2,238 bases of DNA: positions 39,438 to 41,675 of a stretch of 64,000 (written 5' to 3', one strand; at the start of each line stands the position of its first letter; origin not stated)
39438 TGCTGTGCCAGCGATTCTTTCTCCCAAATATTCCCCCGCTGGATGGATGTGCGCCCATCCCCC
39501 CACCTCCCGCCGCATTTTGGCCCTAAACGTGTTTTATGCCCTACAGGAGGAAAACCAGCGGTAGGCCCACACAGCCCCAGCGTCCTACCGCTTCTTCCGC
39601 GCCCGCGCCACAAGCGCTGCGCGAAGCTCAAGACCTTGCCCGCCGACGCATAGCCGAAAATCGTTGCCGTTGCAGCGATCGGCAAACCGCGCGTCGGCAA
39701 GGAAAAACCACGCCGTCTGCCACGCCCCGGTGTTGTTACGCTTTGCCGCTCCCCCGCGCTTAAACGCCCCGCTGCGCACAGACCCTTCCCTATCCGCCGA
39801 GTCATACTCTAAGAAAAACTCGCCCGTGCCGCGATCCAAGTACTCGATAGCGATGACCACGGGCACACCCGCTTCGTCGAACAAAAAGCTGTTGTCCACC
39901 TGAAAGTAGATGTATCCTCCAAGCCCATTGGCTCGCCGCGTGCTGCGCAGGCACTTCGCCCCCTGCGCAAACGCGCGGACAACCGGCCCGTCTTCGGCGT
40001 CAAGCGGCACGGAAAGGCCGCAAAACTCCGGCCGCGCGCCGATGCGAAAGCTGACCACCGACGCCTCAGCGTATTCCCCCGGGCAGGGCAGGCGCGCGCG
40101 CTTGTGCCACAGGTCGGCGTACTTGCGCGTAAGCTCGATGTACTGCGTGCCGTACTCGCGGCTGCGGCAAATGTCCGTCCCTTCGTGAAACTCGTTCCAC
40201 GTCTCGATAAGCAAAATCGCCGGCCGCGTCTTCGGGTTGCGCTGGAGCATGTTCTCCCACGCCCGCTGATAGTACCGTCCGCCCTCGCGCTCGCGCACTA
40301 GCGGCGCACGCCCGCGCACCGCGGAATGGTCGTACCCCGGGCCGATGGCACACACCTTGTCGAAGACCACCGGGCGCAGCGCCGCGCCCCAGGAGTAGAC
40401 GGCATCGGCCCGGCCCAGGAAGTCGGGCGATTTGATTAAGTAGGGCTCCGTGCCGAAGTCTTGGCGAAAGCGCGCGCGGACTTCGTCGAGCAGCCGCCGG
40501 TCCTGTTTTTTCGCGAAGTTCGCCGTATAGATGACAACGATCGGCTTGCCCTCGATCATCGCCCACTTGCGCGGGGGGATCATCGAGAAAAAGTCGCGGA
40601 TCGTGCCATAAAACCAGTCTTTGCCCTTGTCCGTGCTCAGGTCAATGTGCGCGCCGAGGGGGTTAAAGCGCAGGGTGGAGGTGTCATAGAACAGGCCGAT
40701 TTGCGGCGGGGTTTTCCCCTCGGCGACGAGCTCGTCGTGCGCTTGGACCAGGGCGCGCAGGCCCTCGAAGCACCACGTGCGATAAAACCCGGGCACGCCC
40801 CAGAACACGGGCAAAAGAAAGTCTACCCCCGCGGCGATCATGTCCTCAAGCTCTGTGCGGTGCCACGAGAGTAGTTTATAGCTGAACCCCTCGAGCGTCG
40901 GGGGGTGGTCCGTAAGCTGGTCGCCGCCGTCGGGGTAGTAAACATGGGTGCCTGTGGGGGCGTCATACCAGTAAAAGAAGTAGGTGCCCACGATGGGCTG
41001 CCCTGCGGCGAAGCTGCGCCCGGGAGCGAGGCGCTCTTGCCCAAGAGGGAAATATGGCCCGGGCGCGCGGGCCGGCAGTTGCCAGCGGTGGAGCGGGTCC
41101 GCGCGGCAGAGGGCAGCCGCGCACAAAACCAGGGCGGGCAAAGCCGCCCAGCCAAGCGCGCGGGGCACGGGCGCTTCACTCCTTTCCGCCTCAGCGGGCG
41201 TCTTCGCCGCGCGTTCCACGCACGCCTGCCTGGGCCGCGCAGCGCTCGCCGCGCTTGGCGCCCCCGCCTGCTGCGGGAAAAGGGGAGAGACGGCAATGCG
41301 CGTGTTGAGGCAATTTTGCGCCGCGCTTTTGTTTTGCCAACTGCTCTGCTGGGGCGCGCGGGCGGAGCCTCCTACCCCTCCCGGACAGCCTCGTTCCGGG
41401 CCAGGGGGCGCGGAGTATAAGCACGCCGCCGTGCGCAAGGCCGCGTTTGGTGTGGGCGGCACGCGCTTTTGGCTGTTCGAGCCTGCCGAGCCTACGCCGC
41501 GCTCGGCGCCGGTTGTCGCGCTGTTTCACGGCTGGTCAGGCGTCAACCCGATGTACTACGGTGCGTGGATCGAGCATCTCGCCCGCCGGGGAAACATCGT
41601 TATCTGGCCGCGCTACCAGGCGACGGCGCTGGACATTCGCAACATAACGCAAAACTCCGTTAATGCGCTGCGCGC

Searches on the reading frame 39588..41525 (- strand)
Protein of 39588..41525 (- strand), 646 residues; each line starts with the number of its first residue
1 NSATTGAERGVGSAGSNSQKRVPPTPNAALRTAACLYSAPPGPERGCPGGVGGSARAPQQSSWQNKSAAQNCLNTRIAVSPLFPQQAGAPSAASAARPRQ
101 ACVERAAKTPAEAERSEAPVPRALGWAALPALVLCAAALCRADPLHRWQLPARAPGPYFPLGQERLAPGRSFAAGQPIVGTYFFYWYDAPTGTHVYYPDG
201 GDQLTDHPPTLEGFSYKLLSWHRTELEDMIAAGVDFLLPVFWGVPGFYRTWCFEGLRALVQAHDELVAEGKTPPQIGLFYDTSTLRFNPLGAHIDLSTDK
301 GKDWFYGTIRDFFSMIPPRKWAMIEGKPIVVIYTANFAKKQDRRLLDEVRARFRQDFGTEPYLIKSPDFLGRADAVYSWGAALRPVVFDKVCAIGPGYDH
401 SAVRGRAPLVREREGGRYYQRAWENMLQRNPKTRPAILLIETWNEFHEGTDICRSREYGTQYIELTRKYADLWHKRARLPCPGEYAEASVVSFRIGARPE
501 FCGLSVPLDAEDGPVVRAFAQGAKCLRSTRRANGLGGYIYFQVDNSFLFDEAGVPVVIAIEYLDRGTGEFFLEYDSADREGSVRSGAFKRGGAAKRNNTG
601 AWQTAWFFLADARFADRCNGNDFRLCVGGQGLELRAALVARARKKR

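Call 58: search_protein_families(library=pfam, proteins=[window:39588-41525:-], max_evalue=0.00001)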
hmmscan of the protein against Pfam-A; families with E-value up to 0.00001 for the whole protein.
window:39588-41525:- (646 aa): 3 families
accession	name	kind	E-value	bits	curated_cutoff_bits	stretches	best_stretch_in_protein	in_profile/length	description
PF16402.11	DUF5010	-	7.4e-10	38.8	23.7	1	212-478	33-325/333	Domain of unknown function (DUF5010)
PF16317.11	Glyco_hydro_99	-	2.8e-07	30.4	33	1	391-455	246-307/341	Glycosyl hydrolase family 99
PF14307.12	Glyco_tran_WbsX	-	5.6e-07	29.8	25.1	0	393-465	275-349/350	Glycosyltransferase WbsX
